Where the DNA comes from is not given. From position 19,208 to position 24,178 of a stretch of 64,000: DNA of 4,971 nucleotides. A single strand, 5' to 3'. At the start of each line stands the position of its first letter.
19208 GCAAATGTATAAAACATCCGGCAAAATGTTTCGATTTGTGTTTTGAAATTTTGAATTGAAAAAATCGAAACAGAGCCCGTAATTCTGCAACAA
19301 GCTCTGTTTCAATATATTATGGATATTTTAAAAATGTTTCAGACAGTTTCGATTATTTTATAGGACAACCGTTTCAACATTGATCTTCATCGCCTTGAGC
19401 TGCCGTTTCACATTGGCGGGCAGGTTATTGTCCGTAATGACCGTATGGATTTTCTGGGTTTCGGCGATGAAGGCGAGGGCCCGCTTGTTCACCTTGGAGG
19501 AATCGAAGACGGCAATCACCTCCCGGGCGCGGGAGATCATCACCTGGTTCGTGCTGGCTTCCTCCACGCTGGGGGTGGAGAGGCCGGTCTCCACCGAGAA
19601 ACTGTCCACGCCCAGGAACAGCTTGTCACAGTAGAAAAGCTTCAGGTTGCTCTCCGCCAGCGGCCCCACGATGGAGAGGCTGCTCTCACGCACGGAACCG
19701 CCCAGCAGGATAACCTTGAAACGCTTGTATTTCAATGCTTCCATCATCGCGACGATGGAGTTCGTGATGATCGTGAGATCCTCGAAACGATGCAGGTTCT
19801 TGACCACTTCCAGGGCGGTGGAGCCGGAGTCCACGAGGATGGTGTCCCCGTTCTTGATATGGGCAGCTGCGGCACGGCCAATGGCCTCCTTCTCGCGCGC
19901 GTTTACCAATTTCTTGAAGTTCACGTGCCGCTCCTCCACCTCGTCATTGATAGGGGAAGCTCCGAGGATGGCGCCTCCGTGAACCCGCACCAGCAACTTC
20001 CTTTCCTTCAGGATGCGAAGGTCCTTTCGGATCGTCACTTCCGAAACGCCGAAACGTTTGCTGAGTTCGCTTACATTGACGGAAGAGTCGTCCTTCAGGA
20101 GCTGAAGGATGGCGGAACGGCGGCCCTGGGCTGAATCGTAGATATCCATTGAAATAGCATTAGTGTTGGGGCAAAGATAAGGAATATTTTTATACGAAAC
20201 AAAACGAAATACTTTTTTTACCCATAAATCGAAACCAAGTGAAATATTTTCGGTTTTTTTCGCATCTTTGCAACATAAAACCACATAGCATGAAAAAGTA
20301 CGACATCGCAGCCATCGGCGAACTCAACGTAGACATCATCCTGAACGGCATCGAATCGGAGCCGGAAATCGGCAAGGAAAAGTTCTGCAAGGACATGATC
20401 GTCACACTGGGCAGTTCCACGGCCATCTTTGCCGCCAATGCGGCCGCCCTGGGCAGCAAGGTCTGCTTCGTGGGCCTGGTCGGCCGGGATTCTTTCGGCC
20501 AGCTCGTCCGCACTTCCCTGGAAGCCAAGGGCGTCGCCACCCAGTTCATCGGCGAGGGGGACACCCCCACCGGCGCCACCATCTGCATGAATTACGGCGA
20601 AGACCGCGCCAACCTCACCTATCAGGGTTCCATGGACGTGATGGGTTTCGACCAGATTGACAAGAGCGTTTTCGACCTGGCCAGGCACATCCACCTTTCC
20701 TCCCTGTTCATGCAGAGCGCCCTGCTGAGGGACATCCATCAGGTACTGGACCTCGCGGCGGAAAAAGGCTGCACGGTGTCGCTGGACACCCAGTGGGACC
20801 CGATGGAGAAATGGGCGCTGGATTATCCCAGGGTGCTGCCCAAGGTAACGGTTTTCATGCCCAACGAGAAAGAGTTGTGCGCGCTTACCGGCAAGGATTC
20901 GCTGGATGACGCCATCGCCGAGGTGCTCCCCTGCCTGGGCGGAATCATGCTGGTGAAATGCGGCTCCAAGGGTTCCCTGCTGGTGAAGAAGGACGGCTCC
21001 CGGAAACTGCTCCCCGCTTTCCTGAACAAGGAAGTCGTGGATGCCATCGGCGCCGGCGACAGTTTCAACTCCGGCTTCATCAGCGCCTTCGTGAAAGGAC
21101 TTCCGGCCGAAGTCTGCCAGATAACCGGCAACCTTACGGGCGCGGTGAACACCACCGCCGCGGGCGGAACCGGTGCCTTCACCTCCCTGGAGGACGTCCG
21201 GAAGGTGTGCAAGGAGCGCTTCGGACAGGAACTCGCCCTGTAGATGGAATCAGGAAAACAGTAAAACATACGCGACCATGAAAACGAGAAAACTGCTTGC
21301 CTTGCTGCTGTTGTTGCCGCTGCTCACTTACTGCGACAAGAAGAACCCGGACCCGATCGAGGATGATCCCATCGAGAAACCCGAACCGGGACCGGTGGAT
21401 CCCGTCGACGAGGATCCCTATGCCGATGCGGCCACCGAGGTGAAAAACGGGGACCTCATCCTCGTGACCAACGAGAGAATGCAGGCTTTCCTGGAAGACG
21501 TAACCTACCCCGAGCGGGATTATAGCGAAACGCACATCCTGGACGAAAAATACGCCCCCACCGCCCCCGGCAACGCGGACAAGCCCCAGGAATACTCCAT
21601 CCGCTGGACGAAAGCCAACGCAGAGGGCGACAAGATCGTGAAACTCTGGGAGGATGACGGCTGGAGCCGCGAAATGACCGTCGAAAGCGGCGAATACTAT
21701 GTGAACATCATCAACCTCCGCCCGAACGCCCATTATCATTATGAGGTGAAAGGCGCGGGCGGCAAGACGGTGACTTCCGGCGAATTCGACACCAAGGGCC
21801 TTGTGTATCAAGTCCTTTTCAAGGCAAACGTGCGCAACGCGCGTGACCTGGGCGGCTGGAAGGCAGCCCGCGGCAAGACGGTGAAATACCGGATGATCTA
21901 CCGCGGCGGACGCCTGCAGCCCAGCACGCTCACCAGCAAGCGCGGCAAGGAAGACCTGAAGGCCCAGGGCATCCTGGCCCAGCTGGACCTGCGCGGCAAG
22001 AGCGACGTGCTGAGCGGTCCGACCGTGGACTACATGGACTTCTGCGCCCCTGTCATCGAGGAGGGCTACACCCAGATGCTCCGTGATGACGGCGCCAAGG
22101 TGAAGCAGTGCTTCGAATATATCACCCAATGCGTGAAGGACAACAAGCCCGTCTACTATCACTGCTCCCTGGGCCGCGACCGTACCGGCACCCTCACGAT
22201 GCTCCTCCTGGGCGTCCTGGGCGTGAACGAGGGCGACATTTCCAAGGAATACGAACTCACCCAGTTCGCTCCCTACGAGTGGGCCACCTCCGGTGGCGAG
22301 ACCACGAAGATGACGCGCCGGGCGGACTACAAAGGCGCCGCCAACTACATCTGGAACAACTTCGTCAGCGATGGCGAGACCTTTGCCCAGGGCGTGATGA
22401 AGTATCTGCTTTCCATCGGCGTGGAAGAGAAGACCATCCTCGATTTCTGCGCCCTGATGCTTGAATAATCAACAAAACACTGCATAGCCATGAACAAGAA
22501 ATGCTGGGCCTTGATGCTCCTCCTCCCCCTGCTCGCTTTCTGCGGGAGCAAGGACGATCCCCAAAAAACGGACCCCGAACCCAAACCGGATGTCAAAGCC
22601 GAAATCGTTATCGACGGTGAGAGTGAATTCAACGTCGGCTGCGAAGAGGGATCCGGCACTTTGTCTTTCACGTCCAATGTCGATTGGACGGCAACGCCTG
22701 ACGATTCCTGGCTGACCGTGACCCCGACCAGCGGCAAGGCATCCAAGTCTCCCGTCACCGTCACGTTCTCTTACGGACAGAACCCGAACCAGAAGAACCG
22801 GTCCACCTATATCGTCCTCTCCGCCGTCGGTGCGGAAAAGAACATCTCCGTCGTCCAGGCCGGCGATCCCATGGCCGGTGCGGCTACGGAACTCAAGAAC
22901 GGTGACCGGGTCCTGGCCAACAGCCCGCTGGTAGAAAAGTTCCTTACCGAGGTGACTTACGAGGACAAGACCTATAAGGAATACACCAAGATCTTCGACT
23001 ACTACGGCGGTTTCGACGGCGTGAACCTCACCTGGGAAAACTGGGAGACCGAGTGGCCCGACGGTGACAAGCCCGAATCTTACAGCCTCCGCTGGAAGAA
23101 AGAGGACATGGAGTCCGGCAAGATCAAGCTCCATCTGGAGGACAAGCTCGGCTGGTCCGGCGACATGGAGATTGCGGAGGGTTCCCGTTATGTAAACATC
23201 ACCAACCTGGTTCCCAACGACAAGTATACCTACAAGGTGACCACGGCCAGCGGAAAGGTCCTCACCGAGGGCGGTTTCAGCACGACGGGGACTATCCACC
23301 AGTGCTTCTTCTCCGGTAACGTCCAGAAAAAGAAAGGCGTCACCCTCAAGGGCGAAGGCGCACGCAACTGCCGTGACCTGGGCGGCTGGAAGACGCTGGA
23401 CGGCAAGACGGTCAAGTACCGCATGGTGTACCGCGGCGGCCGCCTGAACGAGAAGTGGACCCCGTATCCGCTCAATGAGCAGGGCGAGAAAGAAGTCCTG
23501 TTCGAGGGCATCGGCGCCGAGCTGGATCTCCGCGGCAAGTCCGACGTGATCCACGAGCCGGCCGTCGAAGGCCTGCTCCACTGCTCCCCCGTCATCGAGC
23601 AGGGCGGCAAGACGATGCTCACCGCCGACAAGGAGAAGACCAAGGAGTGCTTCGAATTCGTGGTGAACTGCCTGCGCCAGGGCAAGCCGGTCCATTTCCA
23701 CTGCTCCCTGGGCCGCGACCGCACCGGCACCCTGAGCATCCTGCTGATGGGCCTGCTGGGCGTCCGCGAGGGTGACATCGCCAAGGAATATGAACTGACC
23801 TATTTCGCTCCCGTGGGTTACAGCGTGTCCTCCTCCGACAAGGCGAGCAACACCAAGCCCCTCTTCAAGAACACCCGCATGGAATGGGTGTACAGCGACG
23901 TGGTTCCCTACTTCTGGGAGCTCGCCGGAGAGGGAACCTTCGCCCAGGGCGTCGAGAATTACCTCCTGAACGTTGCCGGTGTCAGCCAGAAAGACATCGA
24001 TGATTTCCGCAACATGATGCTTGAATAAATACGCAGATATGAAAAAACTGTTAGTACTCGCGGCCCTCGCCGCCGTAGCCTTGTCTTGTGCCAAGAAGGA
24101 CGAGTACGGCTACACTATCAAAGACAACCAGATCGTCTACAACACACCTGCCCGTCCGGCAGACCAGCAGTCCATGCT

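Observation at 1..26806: ~27-kb AgaR-controlled PUL for an unidentified galactosamine/GalNAc- and phosphate-bearing glycan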

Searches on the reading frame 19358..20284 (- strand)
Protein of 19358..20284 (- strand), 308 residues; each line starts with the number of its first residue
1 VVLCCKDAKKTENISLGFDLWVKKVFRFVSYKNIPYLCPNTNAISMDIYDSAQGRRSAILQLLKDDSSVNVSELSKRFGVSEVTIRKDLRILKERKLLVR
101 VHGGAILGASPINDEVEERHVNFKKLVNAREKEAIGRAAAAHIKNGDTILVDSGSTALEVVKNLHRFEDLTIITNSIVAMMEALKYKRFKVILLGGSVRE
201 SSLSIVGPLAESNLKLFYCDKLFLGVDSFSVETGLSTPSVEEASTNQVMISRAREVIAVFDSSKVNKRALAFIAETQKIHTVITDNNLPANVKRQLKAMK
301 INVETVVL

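Call 5: search_protein_families(library=pfam, proteins=[window:19358-20284:-], max_evalue=0.01)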
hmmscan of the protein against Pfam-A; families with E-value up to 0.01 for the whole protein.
window:19358-20284:- (308 aa): 11 families
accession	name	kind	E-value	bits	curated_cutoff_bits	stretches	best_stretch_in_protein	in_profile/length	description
PF00455.28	DeoRC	-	1.1e-49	169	31.8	1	128-286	2-160/160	DeoR C terminal sensor domain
PF08220.18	HTH_DeoR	-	3.6e-17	62.3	21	1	55-107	1-53/57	DeoR-like helix-turn-helix domain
PF08279.18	HTH_11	-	1.5e-09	38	25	1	55-95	1-42/55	HTH domain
PF00392.27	GntR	-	1.7e-05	24.9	27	1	70-106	26-62/64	Bacterial regulatory proteins, gntR family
PF01022.26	HTH_5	-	3.7e-05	23.9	22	1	55-94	3-41/47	Bacterial regulatory protein, arsR family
PF08280.17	HTH_Mga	-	4.5e-05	23.8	23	1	59-94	10-45/59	M protein trans-acting positive regulator (MGA) HTH domain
PF12840.13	HTH_20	-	6.4e-05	23.3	27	1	56-100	6-50/51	Helix-turn-helix domain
PF25213.1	HVO_A0261_N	-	0.00096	19.4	35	1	55-103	12-59/86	HVO_A0261 N-terminal domain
PF13404.12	HTH_AsnC-type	-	0.0024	18.1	27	1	58-87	7-36/42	AsnC-type helix-turn-helix domain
PF06971.19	Put_DNA-bind_N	-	0.0038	17.7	27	1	60-89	17-48/49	Putative DNA-binding protein N-terminus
PF13412.12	HTH_24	-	0.0047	16.9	21.9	0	58-85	7-34/48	Winged helix-turn-helix DNA-binding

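Call 25: search_protein_families(library=ncbifam, proteins=[window:19358-20284:-], max_evalue=0.001)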
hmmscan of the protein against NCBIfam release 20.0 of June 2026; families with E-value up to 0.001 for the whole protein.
window:19358-20284:- (308 aa): 13 families
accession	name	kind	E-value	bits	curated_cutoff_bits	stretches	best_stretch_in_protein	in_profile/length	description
NF040755.1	AgaR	equivalog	1.7e-70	237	260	1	51-304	3-254/256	transcriptional repressor AgaR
NF007316.0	PRK09802.1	equivalog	1.7e-58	197.9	351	1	41-303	4-264/269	DeoR family transcriptional regulator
NF007753.1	PRK10434.1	equivalog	7.2e-57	192.9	350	1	53-303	4-250/253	glucitol operon DNA-binding transcriptional repressor SrlR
NF041397.1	TranRegGlpR_Halo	equivalog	2.1e-55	188.1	300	1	54-305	5-251/253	HTH-type transcriptional regulator GlpR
NF040887.2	trans_reg_YciT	exception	4.9e-40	137.7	450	1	54-306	3-246/246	DNA-binding transcriptional regulator YciT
NF040890.1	trans_reg_YgbI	equivalog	9.7e-39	133.4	400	1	55-303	6-249/253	DNA-binding transcriptional repressor YgbI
NF008154.0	PRK10906.1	equivalog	2.4e-36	125.3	331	1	55-304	6-250/252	DeoR/GlpR family transcriptional regulator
NF010034.0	PRK13509.1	equivalog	5.3e-31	107.9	244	1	54-305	5-250/251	HTH-type transcriptional regulator UlaR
NF007720.0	PRK10411.1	equivalog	1.6e-22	80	259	1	54-288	4-235/243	L-fucose operon activator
NF007961.0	PRK10681.1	equivalog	3.6e-22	79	244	1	55-303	8-250/252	DNA-binding transcriptional repressor DeoR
NF033788.1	HTH_metalloreg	subfamily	4.7e-06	26.3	55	1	52-100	9-57/77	metalloregulator ArsR/SmtB family transcription factor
NF033789.1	repress_SdpR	subfamily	5.5e-05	23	100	1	55-100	9-53/79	autorepressor SdpR family transcription factor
TIGR01884.1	cas_HTH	subfamily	0.00077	18.9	60.2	0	57-100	145-188/202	CRISPR-associated CARF protein Csa3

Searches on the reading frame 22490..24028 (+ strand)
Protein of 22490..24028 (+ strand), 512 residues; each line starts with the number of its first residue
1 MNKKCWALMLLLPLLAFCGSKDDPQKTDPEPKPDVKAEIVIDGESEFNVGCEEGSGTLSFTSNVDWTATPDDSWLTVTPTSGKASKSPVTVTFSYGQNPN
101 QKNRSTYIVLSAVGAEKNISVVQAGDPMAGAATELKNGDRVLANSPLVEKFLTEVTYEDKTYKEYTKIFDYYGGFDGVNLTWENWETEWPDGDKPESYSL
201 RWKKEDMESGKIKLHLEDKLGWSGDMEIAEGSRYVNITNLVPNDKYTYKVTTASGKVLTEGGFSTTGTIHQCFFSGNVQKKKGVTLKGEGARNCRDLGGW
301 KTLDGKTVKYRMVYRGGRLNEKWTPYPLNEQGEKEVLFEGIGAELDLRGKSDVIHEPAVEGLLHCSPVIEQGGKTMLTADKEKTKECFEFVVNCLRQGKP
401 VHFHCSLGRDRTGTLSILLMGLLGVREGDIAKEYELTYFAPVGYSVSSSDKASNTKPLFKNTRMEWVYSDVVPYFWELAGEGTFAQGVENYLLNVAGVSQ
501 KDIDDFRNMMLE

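Call 5: search_protein_families(library=pfam, proteins=[window:22490-24028:+], max_evalue=0.01)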
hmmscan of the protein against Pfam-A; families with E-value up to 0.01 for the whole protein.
window:22490-24028:+ (512 aa): 6 families
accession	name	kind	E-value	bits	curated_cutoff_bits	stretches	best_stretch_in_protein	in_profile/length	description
PF13350.11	Y_phosphatase3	-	1.5e-27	97.6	22.2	1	289-512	4-240/240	Tyrosine phosphatase family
PF13004.13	BACON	-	6.3e-13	48.9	25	1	65-124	2-61/61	Putative binding domain, N-terminal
PF19190.6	BACON_2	-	1.4e-11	44.6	25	1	47-125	9-93/94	Viral BACON domain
PF00041.27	fn3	-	0.00021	21.9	25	1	185-256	20-72/84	Fibronectin type III domain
PF22785.1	Tc-R-P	-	0.00026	22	27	1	378-415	59-96/106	Polymorphic toxin system, DSP-PTPase phosphatase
PF00782.25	DSPc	-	0.0071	16.6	33.5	0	386-417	61-92/133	Dual specificity phosphatase, catalytic domain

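Call 31: search_solved_structures(query=window:22490-24028:+, max_evalue=0.01)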
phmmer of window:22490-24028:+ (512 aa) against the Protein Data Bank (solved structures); distinct sequences matched with E-value up to 0.01: 2.
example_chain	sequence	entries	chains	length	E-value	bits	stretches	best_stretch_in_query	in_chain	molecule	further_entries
8dhi_A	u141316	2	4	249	1e-08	37.7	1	397-461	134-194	TYR_PHOSPHATASE_2 domain-containing protein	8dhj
8va4_A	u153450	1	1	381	0.0065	18.6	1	48-130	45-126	Glycoside hydrolase family 16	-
